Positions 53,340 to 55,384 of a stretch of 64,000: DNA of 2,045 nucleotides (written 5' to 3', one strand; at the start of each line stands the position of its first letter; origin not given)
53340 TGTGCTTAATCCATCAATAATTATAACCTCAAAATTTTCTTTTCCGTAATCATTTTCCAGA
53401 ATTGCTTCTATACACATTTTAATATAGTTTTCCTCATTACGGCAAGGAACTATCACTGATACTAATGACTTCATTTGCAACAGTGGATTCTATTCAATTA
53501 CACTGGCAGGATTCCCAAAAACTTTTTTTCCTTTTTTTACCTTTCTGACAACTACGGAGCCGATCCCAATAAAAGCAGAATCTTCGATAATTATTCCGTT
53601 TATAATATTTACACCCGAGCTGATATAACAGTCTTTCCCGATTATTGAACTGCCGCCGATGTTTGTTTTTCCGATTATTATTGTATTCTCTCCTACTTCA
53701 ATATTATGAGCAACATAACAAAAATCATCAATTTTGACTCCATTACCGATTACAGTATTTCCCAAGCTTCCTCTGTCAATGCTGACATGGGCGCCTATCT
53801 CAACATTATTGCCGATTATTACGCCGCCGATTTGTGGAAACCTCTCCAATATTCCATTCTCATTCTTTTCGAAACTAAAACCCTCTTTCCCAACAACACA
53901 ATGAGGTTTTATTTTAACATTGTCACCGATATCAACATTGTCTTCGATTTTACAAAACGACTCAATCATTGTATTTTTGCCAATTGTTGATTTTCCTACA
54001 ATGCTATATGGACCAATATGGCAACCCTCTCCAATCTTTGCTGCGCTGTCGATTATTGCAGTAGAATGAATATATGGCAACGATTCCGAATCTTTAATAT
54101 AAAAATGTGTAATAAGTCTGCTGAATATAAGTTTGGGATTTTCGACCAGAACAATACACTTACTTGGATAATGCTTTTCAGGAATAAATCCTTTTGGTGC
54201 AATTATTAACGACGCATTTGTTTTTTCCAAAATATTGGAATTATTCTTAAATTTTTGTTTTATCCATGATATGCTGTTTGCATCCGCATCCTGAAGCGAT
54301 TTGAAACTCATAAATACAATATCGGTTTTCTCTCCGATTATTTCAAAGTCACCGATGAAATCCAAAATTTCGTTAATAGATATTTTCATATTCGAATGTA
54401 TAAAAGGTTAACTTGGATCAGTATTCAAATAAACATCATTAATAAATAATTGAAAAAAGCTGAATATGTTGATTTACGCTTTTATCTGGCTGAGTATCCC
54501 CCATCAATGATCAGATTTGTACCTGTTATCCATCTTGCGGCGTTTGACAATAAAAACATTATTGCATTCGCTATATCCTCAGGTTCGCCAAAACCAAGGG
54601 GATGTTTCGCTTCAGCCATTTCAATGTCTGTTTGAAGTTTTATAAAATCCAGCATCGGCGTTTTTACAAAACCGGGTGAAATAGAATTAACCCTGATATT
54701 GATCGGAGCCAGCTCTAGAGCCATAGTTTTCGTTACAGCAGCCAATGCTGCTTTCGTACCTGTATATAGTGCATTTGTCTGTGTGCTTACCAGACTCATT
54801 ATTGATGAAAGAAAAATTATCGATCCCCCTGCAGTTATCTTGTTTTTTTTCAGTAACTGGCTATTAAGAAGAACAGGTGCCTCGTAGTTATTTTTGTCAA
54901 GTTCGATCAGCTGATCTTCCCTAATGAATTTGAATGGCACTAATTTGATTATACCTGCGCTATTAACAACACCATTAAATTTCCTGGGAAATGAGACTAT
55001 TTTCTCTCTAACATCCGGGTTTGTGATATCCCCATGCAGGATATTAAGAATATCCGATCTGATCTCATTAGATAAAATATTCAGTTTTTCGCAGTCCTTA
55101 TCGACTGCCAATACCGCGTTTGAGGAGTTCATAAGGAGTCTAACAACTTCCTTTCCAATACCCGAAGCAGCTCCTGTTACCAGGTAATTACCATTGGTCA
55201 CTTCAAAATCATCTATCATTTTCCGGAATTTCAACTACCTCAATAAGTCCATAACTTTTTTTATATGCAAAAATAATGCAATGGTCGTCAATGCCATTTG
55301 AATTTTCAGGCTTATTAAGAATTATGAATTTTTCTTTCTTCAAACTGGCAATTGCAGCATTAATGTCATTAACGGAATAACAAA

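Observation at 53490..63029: ACP-dependent cassette predicted to build and attach an unusual N-acyl group to an amino sugar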

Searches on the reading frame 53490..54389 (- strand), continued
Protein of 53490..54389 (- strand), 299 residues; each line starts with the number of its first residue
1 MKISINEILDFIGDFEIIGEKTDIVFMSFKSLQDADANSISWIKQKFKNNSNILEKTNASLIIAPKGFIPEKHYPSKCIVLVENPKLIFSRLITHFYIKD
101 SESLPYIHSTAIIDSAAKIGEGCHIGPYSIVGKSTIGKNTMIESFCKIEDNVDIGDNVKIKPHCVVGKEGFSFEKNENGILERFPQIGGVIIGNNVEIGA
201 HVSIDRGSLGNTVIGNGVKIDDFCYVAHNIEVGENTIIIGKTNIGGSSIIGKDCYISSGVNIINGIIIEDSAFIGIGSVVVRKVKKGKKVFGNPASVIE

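Call 52: find_encoding_contigs(protein=P0046, flank=8000, max_places=1)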
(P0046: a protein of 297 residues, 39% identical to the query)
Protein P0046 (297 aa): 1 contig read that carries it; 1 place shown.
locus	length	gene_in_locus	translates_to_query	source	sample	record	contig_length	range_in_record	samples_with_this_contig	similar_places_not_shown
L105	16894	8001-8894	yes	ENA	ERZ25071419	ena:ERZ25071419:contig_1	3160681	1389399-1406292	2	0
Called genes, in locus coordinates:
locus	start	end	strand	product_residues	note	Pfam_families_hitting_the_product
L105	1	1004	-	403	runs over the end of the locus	-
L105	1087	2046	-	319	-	PF13428:TPR_14 (faint), PF13432:TPR_16 (faint), PF14559:TPR_19 (faint), PF13414:TPR_11 (faint), PF00515:TPR_1 (weak), PF07719:TPR_2 (weak)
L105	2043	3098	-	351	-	PF00092:VWA, PF13519:VWA_2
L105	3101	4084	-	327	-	PF07584:BatA, PF00092:VWA, PF13519:VWA_2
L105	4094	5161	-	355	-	-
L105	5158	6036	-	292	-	PF01882:DUF58, PF13519:VWA_2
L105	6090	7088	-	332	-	PF20030:bpMoxR, PF07726:AAA_3, PF07728:AAA_5, PF17863:AAA_lid_2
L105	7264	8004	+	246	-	-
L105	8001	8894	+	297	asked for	PF04613:LpxD, PF25087:GMPPB_C (weak), PF14602:Hexapep_2 (faint), PF00132:Hexapep, PF25084:LbH_EIF2B (weak), PF00132:Hexapep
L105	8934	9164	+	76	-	PF00550:PP-binding (weak)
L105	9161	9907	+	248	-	PF00106:adh_short, PF08659:KR, PF23441:SDR, PF13561:adh_short_C2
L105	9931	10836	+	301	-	PF04909:Amidohydro_2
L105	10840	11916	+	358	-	-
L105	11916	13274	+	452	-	PF00501:AMP-binding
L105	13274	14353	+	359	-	PF04443:LuxE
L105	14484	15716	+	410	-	PF05893:LuxC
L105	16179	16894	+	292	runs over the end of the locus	PF18765:Polbeta, PF05168:HEPN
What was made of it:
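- On V. cholerae RfbKLMNO-type tetronate pathway: They do occur beside an LpxD-like gene in L105 (call 52).
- Closest known: Vibrio cholerae O1 RfbK-L-M-N-O, tetronate N-acylation of perosamine. Different: An arrangement of that kind was seen beside a short LpxD-like gene in L105 (call 52), not in the window.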

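Call 53: find_encoding_contigs(protein=P0058, flank=8000, max_places=1)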
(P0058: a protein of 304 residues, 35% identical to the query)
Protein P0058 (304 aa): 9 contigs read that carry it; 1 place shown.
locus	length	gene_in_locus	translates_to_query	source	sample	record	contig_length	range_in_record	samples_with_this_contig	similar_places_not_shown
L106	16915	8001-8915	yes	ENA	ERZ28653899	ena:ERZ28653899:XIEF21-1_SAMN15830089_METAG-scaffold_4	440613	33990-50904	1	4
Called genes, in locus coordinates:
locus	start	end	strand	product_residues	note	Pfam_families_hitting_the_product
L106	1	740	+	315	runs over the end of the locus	PF00535:Glycos_transf_2, PF13641:Glyco_tranf_2_3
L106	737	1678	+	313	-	PF00248:Aldo_ket_red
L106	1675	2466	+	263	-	PF01261:AP_endonuc_2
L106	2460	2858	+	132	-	PF04138:GtrA_DPMS_TM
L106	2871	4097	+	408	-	-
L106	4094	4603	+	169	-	PF05683:Fumerase_C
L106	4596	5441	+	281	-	PF05681:Fumerase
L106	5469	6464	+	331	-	-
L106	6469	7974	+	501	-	PF01943:Polysacc_synt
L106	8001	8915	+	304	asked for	PF25084:LbH_EIF2B (weak), PF25087:GMPPB_C (weak), PF00132:Hexapep, PF14602:Hexapep_2 (faint), PF00132:Hexapep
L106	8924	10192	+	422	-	PF00534:Glycos_transf_1, PF13692:Glyco_trans_1_4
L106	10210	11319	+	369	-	PF14897:EpsG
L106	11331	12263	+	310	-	PF00535:Glycos_transf_2, PF10111:Glyco_tranf_2_2, PF13641:Glyco_tranf_2_3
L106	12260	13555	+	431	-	PF13524:Glyco_trans_1_2 (weak)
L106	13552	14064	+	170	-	PF00132:Hexapep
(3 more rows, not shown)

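Call 54: search_solved_structures(query=window:53493-54389:-, max_evalue=1e-30, show_alignments=5)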
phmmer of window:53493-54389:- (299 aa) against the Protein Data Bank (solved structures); distinct sequences matched with E-value up to 1e-30: 8.
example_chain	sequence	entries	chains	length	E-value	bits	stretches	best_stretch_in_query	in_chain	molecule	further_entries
4e75_A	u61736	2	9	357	4.1e-41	144.5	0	136-285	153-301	UDP-3-O-acylglucosamine N-acyltransferase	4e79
6uec_A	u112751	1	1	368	3.4e-37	131.6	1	109-285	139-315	UDP-3-O-acylglucosamine N-acyltransferase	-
6ued_A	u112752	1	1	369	3.4e-37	131.6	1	109-285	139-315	UDP-3-O-acylglucosamine N-acyltransferase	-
3pmo_A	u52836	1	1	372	3.5e-37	131.6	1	109-285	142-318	UDP-3-O-[3-hydroxymyristoyl] glucosamine N-acyltransferase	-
3eh0_A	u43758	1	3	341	3.4e-33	118.5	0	108-282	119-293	UDP-3-O-[3-hydroxymyristoyl] glucosamine N-acyltransferase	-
4ihg_A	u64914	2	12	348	3.7e-33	118.3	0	108-282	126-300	UDP-3-O-(3-hydroxymyristoyl)glucosamine N-acyltransferase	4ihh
6p83_A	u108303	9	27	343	3.9e-33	118.3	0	108-282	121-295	UDP-3-O-(3-hydroxymyristoyl)glucosamine N-acyltransferase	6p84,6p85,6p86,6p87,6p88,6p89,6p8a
4ihf_A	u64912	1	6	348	8.9e-32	113.8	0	108-282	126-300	UDP-3-O-(3-hydroxymyristoyl)glucosamine N-acyltransferase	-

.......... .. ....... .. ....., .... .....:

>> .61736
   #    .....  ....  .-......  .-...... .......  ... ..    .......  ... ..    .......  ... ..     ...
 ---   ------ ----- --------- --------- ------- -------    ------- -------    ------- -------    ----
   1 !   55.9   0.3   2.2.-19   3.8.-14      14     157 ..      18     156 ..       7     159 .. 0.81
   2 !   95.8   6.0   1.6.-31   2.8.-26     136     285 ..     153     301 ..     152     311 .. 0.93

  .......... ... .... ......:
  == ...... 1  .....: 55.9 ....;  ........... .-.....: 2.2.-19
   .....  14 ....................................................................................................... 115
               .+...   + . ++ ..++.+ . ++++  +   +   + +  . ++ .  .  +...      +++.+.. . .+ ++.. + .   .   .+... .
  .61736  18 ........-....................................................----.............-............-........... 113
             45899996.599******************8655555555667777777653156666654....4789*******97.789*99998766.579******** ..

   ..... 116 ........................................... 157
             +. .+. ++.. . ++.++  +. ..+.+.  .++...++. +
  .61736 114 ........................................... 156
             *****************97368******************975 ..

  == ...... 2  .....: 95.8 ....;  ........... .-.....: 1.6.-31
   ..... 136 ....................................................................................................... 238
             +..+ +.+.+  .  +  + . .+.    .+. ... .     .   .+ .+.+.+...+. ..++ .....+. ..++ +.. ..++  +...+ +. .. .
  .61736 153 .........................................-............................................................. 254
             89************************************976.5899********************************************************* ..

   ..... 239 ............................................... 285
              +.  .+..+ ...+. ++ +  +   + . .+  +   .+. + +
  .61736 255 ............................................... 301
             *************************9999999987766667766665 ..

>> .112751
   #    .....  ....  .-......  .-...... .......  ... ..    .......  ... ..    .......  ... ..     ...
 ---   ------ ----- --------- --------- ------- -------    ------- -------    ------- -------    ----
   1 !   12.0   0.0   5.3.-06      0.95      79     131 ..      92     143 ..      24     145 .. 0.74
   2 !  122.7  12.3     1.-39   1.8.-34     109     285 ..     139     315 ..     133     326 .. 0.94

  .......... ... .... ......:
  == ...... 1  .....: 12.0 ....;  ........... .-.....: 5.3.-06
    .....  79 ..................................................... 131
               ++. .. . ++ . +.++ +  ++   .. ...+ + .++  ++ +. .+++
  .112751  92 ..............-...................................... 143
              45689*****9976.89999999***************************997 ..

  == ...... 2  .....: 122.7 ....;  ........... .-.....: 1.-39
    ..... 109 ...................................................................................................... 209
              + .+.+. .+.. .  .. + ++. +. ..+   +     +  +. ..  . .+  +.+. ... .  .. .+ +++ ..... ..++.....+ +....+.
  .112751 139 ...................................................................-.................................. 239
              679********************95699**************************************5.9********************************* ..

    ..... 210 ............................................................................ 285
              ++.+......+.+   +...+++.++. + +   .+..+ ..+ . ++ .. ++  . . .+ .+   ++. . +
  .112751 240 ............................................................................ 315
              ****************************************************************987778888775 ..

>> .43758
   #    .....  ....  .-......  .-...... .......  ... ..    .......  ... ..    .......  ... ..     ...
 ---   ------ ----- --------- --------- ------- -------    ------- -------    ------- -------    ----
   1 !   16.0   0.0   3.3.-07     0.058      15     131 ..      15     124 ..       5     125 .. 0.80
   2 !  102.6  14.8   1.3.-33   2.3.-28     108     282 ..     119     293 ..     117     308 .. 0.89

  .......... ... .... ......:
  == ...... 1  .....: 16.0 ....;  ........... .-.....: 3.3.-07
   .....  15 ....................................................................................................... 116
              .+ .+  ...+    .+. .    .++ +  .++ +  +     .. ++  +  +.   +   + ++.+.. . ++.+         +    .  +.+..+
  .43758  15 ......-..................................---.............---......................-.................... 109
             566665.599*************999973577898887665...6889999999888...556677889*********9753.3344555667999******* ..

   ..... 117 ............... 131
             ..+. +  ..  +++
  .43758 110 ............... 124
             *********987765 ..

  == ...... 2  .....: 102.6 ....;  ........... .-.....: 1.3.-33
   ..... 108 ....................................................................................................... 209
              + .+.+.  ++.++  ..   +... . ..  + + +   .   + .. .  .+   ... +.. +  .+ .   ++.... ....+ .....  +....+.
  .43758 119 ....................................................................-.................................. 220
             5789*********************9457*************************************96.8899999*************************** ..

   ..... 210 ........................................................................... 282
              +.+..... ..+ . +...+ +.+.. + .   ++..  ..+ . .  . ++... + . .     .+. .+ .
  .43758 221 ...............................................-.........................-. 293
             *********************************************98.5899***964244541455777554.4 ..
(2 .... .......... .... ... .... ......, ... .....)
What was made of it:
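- On LpxD (UDP-3-O-acylglucosamine N-acyltransferase, TIGR01853): Residues 14-157 align to A. baumannii LpxD residues 18-156 at 55.9 bits (call 54). The window's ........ aligns with E. coli LpxD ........, and the G(x)EGF(x)F motif is also conserved (call 54).
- Closest known: LpxC/LpxD steps of lipid A synthesis. Same: The transferase shares LpxD's N-terminal domain, beta-helix and catalytic His (call 54).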

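Call 57: list_cluster_members(proteins=[P0003, P0005, P0009, P0151, P0176, P0088])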
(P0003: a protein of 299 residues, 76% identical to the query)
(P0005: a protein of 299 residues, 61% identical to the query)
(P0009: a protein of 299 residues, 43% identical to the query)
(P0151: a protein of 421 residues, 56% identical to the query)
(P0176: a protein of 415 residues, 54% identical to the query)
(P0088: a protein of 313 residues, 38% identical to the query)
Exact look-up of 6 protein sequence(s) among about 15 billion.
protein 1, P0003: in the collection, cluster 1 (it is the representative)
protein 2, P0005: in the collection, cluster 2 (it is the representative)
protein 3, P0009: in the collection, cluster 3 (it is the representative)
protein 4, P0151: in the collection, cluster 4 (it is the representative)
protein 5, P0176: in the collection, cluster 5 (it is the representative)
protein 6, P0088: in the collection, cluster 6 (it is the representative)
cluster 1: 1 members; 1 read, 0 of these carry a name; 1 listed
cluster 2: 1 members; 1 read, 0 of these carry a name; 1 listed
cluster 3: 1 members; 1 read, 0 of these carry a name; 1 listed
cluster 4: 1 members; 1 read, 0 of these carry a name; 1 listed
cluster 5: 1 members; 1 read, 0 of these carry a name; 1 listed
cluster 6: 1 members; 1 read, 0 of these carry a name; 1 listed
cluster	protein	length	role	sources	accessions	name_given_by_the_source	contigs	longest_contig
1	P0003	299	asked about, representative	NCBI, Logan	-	-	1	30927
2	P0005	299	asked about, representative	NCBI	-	-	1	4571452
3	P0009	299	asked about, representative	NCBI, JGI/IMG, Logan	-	-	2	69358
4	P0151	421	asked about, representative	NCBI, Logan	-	-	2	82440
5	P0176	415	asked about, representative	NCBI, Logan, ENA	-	-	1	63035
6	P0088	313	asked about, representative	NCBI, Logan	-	-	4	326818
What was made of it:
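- Tried and rejected: The cluster look-up returned no names or accessions for the six relatives queried (call 57).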

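Call 60: find_encoding_contigs(protein=P0002, flank=10000, max_places=1)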
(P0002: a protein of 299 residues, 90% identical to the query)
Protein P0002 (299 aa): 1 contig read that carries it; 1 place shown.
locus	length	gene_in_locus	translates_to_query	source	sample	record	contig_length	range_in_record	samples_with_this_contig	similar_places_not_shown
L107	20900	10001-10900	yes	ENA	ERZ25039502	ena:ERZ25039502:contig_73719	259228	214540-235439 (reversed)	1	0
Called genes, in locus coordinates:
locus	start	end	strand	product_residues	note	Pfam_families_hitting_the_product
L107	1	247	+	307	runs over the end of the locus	PF00535:Glycos_transf_2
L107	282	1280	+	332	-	PF00534:Glycos_transf_1, PF13692:Glyco_trans_1_4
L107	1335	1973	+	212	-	PF02585:PIG-L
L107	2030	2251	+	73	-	PF00550:PP-binding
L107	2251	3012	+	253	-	PF00106:adh_short, PF08659:KR, PF13561:adh_short_C2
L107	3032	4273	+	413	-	PF00155:Aminotran_1_2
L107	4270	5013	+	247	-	PF00389:2-Hacid_dh, PF02826:2-Hacid_dh_C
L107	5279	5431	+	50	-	-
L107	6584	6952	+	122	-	PF13193:AMP-binding_C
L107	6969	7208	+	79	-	-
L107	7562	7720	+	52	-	-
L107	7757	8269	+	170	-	PF08545:ACP_syn_III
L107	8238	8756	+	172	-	PF08541:ACP_syn_III_C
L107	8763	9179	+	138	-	PF13669:Glyoxalase_4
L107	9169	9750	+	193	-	PF00106:adh_short, PF01370:Epimerase (weak), PF08659:KR, PF13561:adh_short_C2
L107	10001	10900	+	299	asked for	PF04613:LpxD (weak), PF25084:LbH_EIF2B, PF24894:Hexapep_GlmU (faint), PF25247:LbH_GLGC (weak), PF25087:GMPPB_C, PF00132:Hexapep, PF25087:GMPPB_C (weak), PF00132:Hexapep (weak)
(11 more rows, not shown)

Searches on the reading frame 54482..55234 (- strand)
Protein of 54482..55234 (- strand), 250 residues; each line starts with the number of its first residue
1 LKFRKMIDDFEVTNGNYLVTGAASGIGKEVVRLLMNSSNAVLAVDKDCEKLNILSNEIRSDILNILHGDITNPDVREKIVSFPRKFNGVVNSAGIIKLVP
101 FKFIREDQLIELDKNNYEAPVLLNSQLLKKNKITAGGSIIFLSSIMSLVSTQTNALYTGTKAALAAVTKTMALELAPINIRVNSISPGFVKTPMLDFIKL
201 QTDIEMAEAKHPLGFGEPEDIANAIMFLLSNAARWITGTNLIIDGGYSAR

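Call 5: search_protein_families(library=pfam, proteins=[window:54482-55234:-], max_evalue=0.01)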
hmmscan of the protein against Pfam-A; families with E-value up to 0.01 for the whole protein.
window:54482-55234:- (250 aa): 6 families
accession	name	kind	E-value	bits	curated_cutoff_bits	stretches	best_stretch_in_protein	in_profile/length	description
PF13561.12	adh_short_C2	-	5.3e-43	147.7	27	1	21-248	1-236/236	Enoyl-(Acyl carrier protein) reductase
PF00106.31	adh_short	-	2.6e-33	115.6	26.6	1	18-197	4-189/195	short chain dehydrogenase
PF08659.16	KR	-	2.2e-08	34.7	22.6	1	15-170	1-162/180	KR domain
PF01370.27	Epimerase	-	2.6e-07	30.8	20.9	1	18-115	2-90/240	NAD dependent epimerase/dehydratase family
PF23441.1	SDR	-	9.3e-06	25.6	27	1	135-246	141-254/258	SDR-like rossmann domain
PF02254.24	TrkA_N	-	0.00055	20.7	23.8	1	23-78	6-57/116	TrkA-N domain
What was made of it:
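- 54482..55234 (-): SDR2, the second FabG-like reductase. It is always adjacent to the VOC gene in related blocks. adh_short_C2 at 147.7 bits (call 5).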

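Call 9: search_protein_families(library=ncbifam, proteins=[window:54482-55234:-], max_evalue=0.001)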
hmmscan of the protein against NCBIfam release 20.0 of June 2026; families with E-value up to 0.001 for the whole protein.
window:54482-55234:- (250 aa): 226 families (the best 25 are shown)
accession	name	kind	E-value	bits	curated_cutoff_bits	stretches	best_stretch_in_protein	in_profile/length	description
NF005559.1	PRK07231.1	subfamily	1e-44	152.9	215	1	16-248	6-248/249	glucose 1-dehydrogenase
NF005467.0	PRK07060.1-5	equivalog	2.7e-39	135.2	360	1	9-250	4-245/245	SDR family oxidoreductase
NF047420.2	EF_P_mod_YmfI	equivalog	3.4e-39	135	238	1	17-247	2-235/236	elongation factor P 5-aminopentanone reductase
NF005309.0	PRK06841.1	subfamily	2.2e-38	132.3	286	1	6-248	7-253/255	GolD/DthD family dehydrogenase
NF006121.0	PRK08265.1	subfamily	3.2e-38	131.8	294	1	18-249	11-247/263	short chain dehydrogenase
NF004791.0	PRK06138.1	equivalog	1.3e-37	129.4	312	1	18-249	9-251/252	SDR family oxidoreductase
NF009466.0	PRK12826.1-2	subfamily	5.4e-37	127.6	222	1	17-248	6-245/248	3-oxoacyl-ACP reductase FabG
TIGR01830.1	3oxo_ACP_reduc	equivalog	1.4e-36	126.5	297.75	1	18-246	2-237/239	3-oxoacyl-[acyl-carrier-protein] reductase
NF052558.1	MBtsdlDhBudC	equivalog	2.8e-36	125.4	270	1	17-249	6-243/250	meso-2,3-butanediol dehydrogenase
NF006074.0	PRK08220.1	equivalog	5.4e-35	121.2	312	1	10-246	4-246/251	2,3-dihydro-2,3-dihydroxybenzoate dehydrogenase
NF004199.0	PRK05653.1-4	equivalog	5.6e-35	121.1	301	1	11-247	2-245/247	3-oxoacyl-ACP reductase FabG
NF005067.0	PRK06484.1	equivalog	1.3e-34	119.6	713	1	18-249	13-253/524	short chain dehydrogenase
TIGR04316.1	dhbA_paeA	equivalog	1.7e-34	119.6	300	1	18-246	2-246/250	2,3-dihydro-2,3-dihydroxybenzoate dehydrogenase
NF005466.0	PRK07060.1-3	equivalog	1.4e-33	116.6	438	1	9-250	4-252/252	short chain dehydrogenase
NF009468.0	PRK12826.1-4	equivalog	6.3e-33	114.5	318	1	13-246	6-246/256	SDR family oxidoreductase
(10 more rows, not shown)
